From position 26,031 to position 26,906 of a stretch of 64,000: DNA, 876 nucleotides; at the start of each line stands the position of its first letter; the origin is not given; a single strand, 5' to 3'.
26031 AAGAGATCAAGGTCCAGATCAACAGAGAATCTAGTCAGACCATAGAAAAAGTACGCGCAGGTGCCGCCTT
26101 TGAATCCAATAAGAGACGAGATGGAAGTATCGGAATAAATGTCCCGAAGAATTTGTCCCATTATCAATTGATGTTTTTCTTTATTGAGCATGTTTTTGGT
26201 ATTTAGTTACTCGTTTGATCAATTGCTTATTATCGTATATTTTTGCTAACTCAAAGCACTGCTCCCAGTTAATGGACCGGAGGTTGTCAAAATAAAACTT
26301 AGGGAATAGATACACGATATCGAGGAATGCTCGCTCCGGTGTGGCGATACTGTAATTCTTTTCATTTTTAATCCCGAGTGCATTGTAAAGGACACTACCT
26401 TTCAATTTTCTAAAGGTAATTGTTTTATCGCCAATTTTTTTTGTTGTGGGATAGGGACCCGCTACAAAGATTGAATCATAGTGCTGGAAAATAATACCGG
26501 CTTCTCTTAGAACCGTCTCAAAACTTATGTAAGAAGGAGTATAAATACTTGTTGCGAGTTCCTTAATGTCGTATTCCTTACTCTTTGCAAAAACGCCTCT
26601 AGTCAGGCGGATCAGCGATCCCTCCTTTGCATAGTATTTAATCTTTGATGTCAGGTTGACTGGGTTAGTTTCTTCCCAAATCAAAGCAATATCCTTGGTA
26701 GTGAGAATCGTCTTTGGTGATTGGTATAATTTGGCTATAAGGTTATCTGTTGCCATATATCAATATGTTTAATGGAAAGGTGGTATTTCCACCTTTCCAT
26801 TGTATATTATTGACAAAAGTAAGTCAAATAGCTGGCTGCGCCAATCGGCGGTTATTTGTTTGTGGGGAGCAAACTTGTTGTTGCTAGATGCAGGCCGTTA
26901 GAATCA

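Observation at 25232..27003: AbiE toxin-antitoxin cassette inserted into the glycan locus, bounded by a 175-bp duplication of host intergenic DNA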

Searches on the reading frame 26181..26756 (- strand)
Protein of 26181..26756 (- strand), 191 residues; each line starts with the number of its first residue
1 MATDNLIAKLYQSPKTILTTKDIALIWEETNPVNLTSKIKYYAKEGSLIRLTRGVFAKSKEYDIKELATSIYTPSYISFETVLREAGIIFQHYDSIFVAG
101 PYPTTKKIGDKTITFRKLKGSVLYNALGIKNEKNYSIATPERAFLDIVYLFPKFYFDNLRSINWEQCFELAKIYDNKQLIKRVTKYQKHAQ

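Call 4: search_protein_families(library=pfam, proteins=[window:26181-26756:-], max_evalue=0.01)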
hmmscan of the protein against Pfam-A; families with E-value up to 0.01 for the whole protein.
window:26181-26756:- (191 aa): 0 families

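Call 9: search_protein_families(library=pfam, proteins=[window:26181-26756:-], max_evalue=10)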
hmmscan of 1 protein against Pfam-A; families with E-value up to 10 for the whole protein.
window:26181-26756:- (191 aa): 2 families
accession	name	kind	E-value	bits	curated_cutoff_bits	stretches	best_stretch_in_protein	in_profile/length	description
PF11459.13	AbiEi_3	-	0.034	14.2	26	1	130-153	52-75/157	Transcriptional regulator, AbiEi antitoxin, Type IV TA system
PF13338.12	AbiEi_4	-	0.077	13.6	25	1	39-57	29-47/49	Transcriptional regulator, AbiEi antitoxin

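Call 10: search_protein_families(library=padloc, proteins=[window:26181-26756:-], max_evalue=1)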
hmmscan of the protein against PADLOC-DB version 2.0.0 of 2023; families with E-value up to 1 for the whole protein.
window:26181-26756:- (191 aa): 15 families
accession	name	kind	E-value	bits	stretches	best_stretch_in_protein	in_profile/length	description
PDLC02255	AbiEi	-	1.6e-56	188.9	1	4-185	2-182/186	AbiEi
PDLC02241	AbiEi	-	3.5e-17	60.9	1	30-184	23-180/199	AbiEi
PDLC02230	AbiEi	-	1.4e-15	55.5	1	35-154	19-139/192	AbiEi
PDLC02272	AbiEi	-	3e-15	54.6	1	36-185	30-193/200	AbiEi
PDLC02267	AbiEi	-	1.1e-13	49.2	1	4-182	7-193/252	AbiEi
PDLC02240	AbiEi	-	2.1e-08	32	1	40-151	39-162/216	AbiEi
PDLC02232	AbiEi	-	3.2e-08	31.6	1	7-93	10-102/177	AbiEi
PDLC02274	AbiEi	-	2.2e-05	22.2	1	40-164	39-174/217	AbiEi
PDLC02227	AbiEi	-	2.2e-05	22.1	1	37-153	33-144/233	AbiEi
PDLC02273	AbiEi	-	3.1e-05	22.1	1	34-188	32-195/205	AbiEi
PDLC02225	AbiEi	-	0.00017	19.4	1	36-124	32-119/198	AbiEi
PDLC02270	AbiEi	-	0.00037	17.7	1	13-147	8-147/265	AbiEi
PDLC02229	AbiEi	-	0.0028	16.2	1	4-70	5-68/131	AbiEi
PDLC03919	NsnC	-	0.0045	14.6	1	111-179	91-156/251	-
PDLC02269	AbiEi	-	0.0092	13.3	1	17-188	12-180/251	AbiEi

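Call 11: search_protein_families(library=ncbifam, proteins=[window:26181-26756:-], max_evalue=1)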
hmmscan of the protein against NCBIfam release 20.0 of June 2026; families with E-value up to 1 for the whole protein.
window:26181-26756:- (191 aa): 1 family
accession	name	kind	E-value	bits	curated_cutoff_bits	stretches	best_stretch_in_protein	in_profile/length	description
NF047376.1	TAA_AbiEi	equivalog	1.4e-08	34.6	150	1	6-93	9-103/172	type IV toxin-antitoxin system AbiEi family antitoxin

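Call 25: find_encoding_contigs(protein=window:26181-26756:-, flank=4000, max_places=10)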
Protein window:26181-26756:- (191 aa): 24 contigs read that carry it; 10 places shown.
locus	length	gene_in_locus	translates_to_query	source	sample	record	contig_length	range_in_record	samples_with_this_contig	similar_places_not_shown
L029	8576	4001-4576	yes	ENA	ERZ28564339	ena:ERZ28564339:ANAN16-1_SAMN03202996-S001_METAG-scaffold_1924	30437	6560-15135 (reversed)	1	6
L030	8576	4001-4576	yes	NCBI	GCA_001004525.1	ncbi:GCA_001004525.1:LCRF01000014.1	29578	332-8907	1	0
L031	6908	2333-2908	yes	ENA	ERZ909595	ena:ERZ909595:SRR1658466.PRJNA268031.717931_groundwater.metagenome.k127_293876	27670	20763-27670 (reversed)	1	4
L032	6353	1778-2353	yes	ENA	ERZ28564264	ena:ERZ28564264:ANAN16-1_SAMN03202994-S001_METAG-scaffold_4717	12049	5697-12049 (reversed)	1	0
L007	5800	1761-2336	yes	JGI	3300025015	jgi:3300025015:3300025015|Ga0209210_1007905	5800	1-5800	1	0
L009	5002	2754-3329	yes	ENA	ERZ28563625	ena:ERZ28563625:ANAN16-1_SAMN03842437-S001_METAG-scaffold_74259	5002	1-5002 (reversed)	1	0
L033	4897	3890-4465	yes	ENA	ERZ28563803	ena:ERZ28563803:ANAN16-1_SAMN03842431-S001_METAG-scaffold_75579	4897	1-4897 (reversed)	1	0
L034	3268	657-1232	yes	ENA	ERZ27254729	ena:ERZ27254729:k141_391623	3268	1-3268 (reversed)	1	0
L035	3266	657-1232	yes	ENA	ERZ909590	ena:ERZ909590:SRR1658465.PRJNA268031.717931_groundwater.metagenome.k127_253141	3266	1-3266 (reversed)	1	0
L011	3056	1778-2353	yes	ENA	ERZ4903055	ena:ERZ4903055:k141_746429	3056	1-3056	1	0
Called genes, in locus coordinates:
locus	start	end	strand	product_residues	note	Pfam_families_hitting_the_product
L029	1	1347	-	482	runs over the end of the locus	PF13231:PMT_2 (weak)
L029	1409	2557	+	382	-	PF00155:Aminotran_1_2, PF01041:DegT_DnrJ_EryC1, PF01053:Cys_Met_Meta_PP, PF01212:Beta_elim_lyase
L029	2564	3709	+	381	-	PF13439:Glyco_transf_4, PF20706:GT4-conflict, PF00534:Glycos_transf_1, PF13692:Glyco_trans_1_4, PF13524:Glyco_trans_1_2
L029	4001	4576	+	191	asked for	-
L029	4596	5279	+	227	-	PF08843:AbiEii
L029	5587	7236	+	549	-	PF02543:Carbam_trans_N, PF00814:TsaD (faint), PF16861:Carbam_trans_C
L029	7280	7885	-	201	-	-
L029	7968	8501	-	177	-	-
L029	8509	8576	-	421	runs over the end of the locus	PF08421:Methyltransf_13 (weak), PF13489:Methyltransf_23, PF08484:Methyltransf_14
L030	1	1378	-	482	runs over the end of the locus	PF13231:PMT_2 (weak)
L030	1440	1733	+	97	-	PF01041:DegT_DnrJ_EryC1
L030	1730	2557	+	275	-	PF01041:DegT_DnrJ_EryC1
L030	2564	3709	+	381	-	PF13439:Glyco_transf_4, PF20706:GT4-conflict, PF00534:Glycos_transf_1, PF13692:Glyco_trans_1_4, PF13524:Glyco_trans_1_2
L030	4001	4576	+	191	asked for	-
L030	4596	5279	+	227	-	PF08843:AbiEii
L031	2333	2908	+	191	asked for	-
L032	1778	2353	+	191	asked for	-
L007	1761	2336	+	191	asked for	-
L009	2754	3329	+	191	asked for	-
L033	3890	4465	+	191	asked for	-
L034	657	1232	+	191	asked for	-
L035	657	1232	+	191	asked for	-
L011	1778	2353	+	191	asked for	-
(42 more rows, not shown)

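Call 31: find_homologous_proteins(query=window:26181-26756:-, max_evalue=1e-10)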
Query window:26181-26756:- (191 aa): 3815 proteins with E <= 1e-10 among 3914 candidates; the best 120 are listed.
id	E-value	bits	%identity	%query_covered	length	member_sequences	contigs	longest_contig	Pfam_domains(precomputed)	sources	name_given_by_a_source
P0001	1.4e-120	418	99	100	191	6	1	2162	-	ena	-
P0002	5.1e-112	390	93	100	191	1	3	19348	-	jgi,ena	-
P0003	3.6e-111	387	92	100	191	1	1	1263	-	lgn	-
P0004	8.3e-111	386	92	100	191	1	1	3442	-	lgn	-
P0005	1.6e-110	385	92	100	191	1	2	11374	-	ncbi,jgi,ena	-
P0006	3.6e-110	384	92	100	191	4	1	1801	-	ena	-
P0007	1.2e-109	382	92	99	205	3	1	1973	-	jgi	-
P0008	2.9e-109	381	90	100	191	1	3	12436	-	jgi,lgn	jgi:predicted transcriptional regulator of viral defense system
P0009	5.8e-109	380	91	100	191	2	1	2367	-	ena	-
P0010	8.3e-109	379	92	99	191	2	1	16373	-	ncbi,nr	ncbi:MAG: hypothetical protein Q8R26_03325 [bacterium]|nr:hypothetical protein [bacterium]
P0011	1.2e-108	379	90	100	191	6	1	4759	-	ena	-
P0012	1.5e-108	378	91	99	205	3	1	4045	-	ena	-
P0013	2.2e-108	378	90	100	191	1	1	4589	-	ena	-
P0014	3.3e-108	377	90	99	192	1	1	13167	-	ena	-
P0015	3.4e-108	377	91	98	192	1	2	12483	-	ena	-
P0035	2.3e-106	371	88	100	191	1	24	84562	-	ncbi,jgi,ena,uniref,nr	ncbi:hypothetical protein A3B21_00995 [Candidatus Uhrbacteria bacterium RIFCSPLOWO2_01_FULL_47_24]|u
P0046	5.9e-106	370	89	99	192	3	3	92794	-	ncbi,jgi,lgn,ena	jgi:predicted transcriptional regulator of viral defense system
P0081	4.4e-104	364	87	99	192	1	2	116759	-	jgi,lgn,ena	jgi:predicted transcriptional regulator of viral defense system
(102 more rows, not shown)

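Call 33: find_encoding_contigs(protein=P0035, flank=4000, max_places=6)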
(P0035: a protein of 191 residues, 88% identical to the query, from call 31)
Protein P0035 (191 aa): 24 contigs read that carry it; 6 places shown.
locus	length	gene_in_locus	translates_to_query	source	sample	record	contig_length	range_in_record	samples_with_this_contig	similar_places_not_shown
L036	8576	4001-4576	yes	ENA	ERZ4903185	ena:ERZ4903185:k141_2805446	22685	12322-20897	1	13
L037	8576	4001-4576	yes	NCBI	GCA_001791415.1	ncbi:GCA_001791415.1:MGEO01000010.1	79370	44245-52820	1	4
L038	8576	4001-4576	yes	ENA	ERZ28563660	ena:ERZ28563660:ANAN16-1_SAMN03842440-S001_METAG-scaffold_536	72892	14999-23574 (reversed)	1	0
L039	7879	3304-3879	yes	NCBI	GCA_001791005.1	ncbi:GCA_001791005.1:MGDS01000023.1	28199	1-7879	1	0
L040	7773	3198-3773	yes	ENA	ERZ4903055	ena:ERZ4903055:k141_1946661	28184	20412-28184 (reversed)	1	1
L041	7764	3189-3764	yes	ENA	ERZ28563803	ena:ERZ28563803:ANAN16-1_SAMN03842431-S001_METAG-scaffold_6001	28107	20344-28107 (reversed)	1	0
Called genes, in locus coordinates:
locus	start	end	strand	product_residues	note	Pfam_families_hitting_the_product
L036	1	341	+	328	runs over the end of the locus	-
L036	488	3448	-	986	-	PF00005:ABC_tran (faint), PF02463:SMC_N (faint), PF13191:AAA_16 (faint), PF13304:AAA_21 (faint), PF13555:AAA_29 (faint), PF20703:nSTAND1 (faint), PF17760:UvrA_inter (faint), PF17755:UvrA_DNA-bind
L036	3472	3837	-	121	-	PF05635:23S_rRNA_IVP, PF22296:bAvd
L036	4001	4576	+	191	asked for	-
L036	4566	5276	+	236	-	PF08843:AbiEii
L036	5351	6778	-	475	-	PF18895:T4SS_pilin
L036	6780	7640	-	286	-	PF13462:Thioredoxin_4, PF01323:DSBA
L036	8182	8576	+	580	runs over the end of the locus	PF00496:SBP_bac_5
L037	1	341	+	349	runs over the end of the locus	-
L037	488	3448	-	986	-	PF00005:ABC_tran (faint), PF02463:SMC_N (faint), PF13191:AAA_16 (faint), PF13304:AAA_21 (faint), PF13555:AAA_29 (faint), PF20703:nSTAND1 (faint), PF17760:UvrA_inter (faint), PF17755:UvrA_DNA-bind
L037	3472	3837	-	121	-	PF05635:23S_rRNA_IVP, PF22296:bAvd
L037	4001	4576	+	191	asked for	-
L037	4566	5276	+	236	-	PF08843:AbiEii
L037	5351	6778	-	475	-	PF18895:T4SS_pilin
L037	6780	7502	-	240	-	PF13462:Thioredoxin_4, PF01323:DSBA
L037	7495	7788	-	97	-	PF01541:GIY-YIG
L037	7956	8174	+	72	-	PF03840:SecG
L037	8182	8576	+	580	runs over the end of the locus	PF00496:SBP_bac_5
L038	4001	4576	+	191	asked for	-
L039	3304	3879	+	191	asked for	-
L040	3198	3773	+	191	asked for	-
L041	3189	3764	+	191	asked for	-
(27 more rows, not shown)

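Call 34: find_encoding_contigs(protein=P0046, flank=4000, max_places=4)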
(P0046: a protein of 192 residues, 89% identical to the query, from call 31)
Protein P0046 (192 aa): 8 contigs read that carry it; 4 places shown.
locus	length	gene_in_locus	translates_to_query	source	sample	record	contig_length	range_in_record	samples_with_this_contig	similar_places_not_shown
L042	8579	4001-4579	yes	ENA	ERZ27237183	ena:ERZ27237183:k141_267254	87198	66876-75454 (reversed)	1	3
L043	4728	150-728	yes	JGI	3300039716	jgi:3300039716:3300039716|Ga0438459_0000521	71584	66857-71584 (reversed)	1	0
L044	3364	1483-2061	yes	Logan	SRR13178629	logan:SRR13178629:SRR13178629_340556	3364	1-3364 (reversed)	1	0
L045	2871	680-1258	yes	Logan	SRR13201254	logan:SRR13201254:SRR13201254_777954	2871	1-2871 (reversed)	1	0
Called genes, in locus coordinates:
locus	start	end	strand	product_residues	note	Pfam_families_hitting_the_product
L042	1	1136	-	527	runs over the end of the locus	PF00239:Resolvase, PF07508:Recombinase, PF13408:Zn_ribbon_recom (weak)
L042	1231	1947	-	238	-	PF01381:HTH_3, PF12844:HTH_19, PF13413:HTH_25 (weak), PF13560:HTH_31, PF00717:Peptidase_S24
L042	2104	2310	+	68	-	PF12844:HTH_19, PF13443:HTH_26 (weak), PF13560:HTH_31, PF01381:HTH_3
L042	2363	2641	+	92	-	-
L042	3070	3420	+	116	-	-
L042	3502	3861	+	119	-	-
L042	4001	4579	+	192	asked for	-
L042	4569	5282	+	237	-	PF08843:AbiEii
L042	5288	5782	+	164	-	PF04002:RadC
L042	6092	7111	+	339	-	PF02086:MethyltransfD12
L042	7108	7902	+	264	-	PF02195:ParB_N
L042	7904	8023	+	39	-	-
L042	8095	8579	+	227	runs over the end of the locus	-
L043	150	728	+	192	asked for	-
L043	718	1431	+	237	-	PF08843:AbiEii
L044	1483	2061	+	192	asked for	-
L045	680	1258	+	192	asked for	-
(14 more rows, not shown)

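Call 35: find_encoding_contigs(protein=P0081, flank=4000, max_places=4)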
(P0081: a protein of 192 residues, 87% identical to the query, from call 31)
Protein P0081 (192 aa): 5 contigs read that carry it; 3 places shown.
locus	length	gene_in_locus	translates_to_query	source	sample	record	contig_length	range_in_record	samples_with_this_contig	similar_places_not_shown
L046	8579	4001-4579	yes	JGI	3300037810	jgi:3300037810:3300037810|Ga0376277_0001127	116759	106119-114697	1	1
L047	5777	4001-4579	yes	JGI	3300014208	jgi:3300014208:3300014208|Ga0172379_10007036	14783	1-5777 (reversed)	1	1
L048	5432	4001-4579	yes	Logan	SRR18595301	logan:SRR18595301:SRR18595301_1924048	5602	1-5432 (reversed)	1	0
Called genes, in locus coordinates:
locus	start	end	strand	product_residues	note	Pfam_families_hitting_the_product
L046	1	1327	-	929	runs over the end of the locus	PF13476:AAA_23 (faint), PF13304:AAA_21 (weak)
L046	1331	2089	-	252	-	-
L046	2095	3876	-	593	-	PF00664:ABC_membrane, PF00005:ABC_tran, PF02463:SMC_N (faint)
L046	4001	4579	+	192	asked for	-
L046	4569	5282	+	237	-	PF08843:AbiEii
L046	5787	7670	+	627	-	-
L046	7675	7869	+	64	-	-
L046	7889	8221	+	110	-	-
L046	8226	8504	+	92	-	-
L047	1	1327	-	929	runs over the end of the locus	PF13476:AAA_23 (faint), PF13304:AAA_21 (weak)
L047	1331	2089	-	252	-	-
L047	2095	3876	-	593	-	PF00664:ABC_membrane, PF00005:ABC_tran, PF02463:SMC_N (faint)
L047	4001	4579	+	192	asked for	-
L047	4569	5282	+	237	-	PF08843:AbiEii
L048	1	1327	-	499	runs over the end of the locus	?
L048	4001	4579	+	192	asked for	-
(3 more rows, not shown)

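Call 39: find_related_loci(query=window:26181-26756:-, collection=metagenome_contigs, flank=3000)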
Query window:26181-26756:- (191 aa) in metagenome_contigs; peptide patterns used: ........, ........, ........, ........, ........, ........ (x = any residue, [..] = any of these).
599 stretches matched a pattern (row limit reached: there are more); 194 encode a relative of the query (tblastn E <= 1e-3); the best 80 are kept; 80 distinct loci.
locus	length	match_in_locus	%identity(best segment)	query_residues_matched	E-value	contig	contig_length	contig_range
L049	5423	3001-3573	93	1-191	2e-118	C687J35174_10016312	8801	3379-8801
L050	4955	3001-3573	92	1-191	9e-118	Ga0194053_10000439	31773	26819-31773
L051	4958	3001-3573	92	1-191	1e-117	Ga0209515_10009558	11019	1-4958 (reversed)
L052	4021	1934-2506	92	1-191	1e-118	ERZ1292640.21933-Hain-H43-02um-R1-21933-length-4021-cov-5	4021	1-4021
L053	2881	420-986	92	1-189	7e-121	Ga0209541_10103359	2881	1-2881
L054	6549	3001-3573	91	1-191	1e-116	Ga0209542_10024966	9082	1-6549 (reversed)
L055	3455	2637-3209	92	1-191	6e-119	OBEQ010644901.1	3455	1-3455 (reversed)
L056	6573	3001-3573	91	1-191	1e-116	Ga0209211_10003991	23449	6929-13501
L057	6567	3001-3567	92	1-189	4e-116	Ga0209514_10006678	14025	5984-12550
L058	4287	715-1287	91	1-191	2e-116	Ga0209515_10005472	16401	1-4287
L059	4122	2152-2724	91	1-191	2e-117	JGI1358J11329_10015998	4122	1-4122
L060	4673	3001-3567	92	1-189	5e-116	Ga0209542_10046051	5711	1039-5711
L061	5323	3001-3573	90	1-191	8e-116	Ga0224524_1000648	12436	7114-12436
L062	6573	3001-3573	90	1-191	3e-115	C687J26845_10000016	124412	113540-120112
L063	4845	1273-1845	90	1-191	2e-115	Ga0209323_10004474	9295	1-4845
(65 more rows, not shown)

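Call 40: find_related_loci(query=window:26181-26756:-, collection=viral_contigs, flank=3000)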
Query window:26181-26756:- (191 aa) in viral_contigs; peptide patterns used: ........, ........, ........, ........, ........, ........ (x = any residue, [..] = any of these).
23 stretches matched a pattern, but none encodes a relative of the query by tblastn (E <= 1e-3).

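Call 54: find_homologous_proteins(query=L037:3472-3837:-, max_evalue=1e-30)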
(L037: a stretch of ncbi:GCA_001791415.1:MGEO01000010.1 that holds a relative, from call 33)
Query L037:3472-3837:- (121 aa): 12 proteins with E <= 1e-30 among 26 candidates.
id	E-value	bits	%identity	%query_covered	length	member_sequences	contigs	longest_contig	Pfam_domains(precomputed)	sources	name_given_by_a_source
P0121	2.2e-73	261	100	100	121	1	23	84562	PF22296.3,PF05635.18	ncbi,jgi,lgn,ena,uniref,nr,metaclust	ncbi:hypothetical protein A3B21_00990 [Candidatus Uhrbacteria bacterium RIFCSPLOWO2_01_FULL_47_24]|u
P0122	1.8e-66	239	89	100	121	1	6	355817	PF22296.3,PF05635.18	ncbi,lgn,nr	ncbi:four helix bundle protein [Candidatus Uhrbacteria bacterium]|nr:four helix bundle protein [Cand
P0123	4.1e-49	183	72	96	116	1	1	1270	PF22296.3,PF05635.18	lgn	-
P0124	4.0e-45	170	64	96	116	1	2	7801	PF22296.3,PF05635.18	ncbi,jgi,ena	-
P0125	4.1e-45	170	70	95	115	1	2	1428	PF22296.3,PF05635.18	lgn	-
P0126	1.0e-43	166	66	96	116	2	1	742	PF22296.3,PF05635.18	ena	-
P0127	3.1e-43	164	66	95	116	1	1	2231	PF22296.3,PF05635.18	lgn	-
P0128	2.1e-40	155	63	95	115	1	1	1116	PF22296.3,PF05635.18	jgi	jgi:four helix bundle protein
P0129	1.5e-34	136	58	94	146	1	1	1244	PF22296.3,PF05635.18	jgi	jgi:four helix bundle protein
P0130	1.1e-33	134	56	93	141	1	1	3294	PF22296.3,PF05635.18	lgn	-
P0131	3.3e-32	129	55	94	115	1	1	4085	PF22296.3,PF05635.18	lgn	-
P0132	4.1e-31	125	55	93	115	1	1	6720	PF22296.3,PF05635.18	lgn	-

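Call 55: find_homologous_proteins(query=L056:1826-2638:-, max_evalue=1e-30)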
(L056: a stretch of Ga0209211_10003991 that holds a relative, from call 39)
Query L056:1826-2638:- (270 aa): 11 proteins with E <= 1e-30 among 3330 candidates.
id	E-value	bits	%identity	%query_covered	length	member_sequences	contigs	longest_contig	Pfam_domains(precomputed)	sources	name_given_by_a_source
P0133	4.5e-169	579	99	100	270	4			-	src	-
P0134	6.0e-115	401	69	100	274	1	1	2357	-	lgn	-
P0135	9.6e-113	394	67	93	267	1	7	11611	-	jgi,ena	-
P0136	8.8e-111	388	69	98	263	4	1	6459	-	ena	-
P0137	1.4e-107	377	66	92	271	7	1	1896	-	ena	-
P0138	2.9e-85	304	52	98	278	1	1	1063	-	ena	-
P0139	2.9e-76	275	53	97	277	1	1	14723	-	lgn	-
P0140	8.5e-69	250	50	93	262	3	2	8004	-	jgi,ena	-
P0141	6.9e-48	181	39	98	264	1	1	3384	-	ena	-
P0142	1.3e-39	154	39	82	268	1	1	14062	-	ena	-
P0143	8.6e-39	152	35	97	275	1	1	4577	-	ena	-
